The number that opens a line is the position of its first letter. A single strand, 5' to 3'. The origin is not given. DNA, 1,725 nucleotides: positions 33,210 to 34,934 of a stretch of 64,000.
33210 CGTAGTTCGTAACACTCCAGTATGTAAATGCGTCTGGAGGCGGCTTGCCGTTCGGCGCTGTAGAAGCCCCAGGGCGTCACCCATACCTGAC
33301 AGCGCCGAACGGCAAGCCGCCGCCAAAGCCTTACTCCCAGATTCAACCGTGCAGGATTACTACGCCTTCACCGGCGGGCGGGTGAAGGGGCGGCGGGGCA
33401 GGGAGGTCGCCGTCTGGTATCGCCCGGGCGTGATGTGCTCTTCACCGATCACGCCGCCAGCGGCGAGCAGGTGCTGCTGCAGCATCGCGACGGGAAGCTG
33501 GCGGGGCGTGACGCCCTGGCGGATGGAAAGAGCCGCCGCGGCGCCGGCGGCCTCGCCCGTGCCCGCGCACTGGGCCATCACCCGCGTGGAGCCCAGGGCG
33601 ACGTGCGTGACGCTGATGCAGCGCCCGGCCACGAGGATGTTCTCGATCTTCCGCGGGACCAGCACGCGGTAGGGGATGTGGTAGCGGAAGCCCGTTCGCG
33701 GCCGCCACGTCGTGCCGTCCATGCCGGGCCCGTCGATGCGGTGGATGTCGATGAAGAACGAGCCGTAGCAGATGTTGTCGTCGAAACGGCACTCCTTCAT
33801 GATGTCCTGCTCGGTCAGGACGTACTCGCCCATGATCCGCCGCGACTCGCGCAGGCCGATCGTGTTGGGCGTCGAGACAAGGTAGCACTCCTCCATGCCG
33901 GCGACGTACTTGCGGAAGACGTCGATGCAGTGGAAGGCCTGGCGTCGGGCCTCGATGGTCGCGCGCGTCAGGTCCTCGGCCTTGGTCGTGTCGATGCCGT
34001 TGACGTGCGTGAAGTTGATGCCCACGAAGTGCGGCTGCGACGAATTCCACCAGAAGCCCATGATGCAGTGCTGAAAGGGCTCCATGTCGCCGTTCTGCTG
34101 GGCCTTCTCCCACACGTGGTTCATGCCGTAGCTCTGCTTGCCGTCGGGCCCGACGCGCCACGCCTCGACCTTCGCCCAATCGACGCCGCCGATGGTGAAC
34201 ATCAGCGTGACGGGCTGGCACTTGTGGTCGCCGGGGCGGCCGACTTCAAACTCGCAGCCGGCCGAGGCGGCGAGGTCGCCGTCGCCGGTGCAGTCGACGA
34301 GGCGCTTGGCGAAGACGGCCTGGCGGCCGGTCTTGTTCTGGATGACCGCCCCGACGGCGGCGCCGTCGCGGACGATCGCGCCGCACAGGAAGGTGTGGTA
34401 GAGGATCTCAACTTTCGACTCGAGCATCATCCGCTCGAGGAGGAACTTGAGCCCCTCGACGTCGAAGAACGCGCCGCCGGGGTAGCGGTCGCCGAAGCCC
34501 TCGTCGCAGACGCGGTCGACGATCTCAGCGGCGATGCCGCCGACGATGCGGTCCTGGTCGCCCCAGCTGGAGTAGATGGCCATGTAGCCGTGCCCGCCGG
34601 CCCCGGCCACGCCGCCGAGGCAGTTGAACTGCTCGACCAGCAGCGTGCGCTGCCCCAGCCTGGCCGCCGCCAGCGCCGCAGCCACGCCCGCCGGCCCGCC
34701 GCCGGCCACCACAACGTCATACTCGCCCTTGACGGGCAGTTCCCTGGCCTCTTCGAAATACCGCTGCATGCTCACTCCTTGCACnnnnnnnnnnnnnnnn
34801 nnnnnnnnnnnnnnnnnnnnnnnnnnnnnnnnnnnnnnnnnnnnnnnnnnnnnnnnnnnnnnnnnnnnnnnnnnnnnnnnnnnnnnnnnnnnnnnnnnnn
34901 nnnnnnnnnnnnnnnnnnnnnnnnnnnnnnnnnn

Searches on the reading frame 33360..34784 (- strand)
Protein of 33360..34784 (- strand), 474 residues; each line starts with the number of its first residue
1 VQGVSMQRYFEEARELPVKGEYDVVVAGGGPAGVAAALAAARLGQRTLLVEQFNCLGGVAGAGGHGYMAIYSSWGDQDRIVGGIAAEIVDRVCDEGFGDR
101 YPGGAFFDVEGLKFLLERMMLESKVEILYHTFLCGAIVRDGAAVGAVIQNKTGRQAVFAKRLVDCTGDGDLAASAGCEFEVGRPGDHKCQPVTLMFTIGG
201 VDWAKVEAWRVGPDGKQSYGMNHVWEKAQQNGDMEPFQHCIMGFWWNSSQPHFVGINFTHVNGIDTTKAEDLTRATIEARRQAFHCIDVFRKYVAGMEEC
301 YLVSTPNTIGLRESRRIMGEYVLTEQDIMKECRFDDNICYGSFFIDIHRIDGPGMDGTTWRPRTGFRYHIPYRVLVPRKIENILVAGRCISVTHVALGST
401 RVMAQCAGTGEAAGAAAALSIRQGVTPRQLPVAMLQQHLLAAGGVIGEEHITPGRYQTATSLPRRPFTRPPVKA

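Call 5: search_protein_families(library=pfam, proteins=[window:33360-34784:-], max_evalue=0.01)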
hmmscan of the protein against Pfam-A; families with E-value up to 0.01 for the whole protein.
window:33360-34784:- (474 aa): 8 families
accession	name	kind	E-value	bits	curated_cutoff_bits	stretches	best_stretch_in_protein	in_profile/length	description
PF12831.13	FAD_oxidored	-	1.7e-116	390.4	27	1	23-439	1-416/416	FAD dependent oxidoreductase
PF00890.30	FAD_binding_2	-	4.2e-06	26.6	20.4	1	23-70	1-47/414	FAD binding domain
PF03486.20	HI0933_like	-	3.3e-05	23.9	50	1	23-70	2-49/244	HI0933-like protein Rossmann domain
PF01946.23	Thi4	-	3.7e-05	23.5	26.2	1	20-70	16-67/235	Thi4 family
PF01134.28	GIDA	-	0.00012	21.7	22.1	1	23-51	1-29/391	Glucose inhibited division protein A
PF07992.20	Pyr_redox_2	-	0.00013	21.9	26.1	1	22-57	1-37/291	Pyridine nucleotide-disulphide oxidoreductase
PF01266.30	DAO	-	0.0013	18.8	27.9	1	23-65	1-44/353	FAD dependent oxidoreductase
PF01494.25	FAD_binding_3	-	0.0031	17.2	22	1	21-53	1-33/349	FAD binding domain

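Call 6: search_protein_families(library=ncbifam, proteins=[window:33360-34784:-], max_evalue=0.01)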
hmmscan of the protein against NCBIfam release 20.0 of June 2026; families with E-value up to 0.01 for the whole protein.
window:33360-34784:- (474 aa): 54 families (the best 25 are shown)
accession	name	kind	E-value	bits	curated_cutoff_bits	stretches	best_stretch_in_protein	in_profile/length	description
NF009477.0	PRK12843.1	equivalog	1.4e-09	37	758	1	8-62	3-57/578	FAD-dependent oxidoreductase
NF005882.1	PRK07843.1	equivalog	5.7e-08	31.6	788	1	21-66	1-46/547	3-oxosteroid 1-dehydrogenase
NF004789.0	PRK06134.1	subfamily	8.2e-08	31.2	747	1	17-68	8-58/581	FAD-dependent oxidoreductase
NF009478.0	PRK12844.1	equivalog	1.6e-07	30.1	789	1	21-64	8-51/559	3-ketosteroid-delta-1-dehydrogenase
NF003585.0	PRK05249.1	equivalog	2.3e-07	29.8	465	1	21-61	6-46/464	Si-specific NAD(P)(+) transhydrogenase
NF005511.0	PRK07121.1-4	equivalog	2.7e-07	29.4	466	1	12-67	11-66/553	FAD-binding protein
NF053717.1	VnlPnlRedVprA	equivalog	2e-06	26.9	600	1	17-73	2-57/481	vinyl phenol reductase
TIGR01350.1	lipoamide_DH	equivalog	2.3e-06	26.6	408.8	1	21-59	1-38/461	dihydrolipoyl dehydrogenase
TIGR03140.1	AhpF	equivalog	3.7e-06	25.7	502.9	1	15-52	206-243/515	alkyl hydroperoxide reductase subunit F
NF009474.0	PRK12837.1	equivalog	3.8e-06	26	675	1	21-67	7-52/513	FAD-binding protein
TIGR02032.1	GG-red-SF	subfamily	4.6e-06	26.5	158.8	1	22-57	1-36/297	geranylgeranyl reductase family protein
NF041385.1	Dggglyphlred_Halo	equivalog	5.4e-06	25.2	700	1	20-169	3-151/405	digeranylgeranylglycerophospholipid reductase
TIGR03997.1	mycofact_OYE_2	equivalog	1e-05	24.2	793.15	1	22-59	380-417/645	mycofactocin system FadH/OYE family oxidoreductase 2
TIGR00292.1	TIGR00292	equivalog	1.6e-05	24.3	148.3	1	20-70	20-70/254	sulfide-dependent adenosine diphosphate thiazole synthase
NF005691.0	PRK07494.1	equivalog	2.4e-05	23.1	459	1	20-52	7-39/404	UbiH/UbiF family hydroxylase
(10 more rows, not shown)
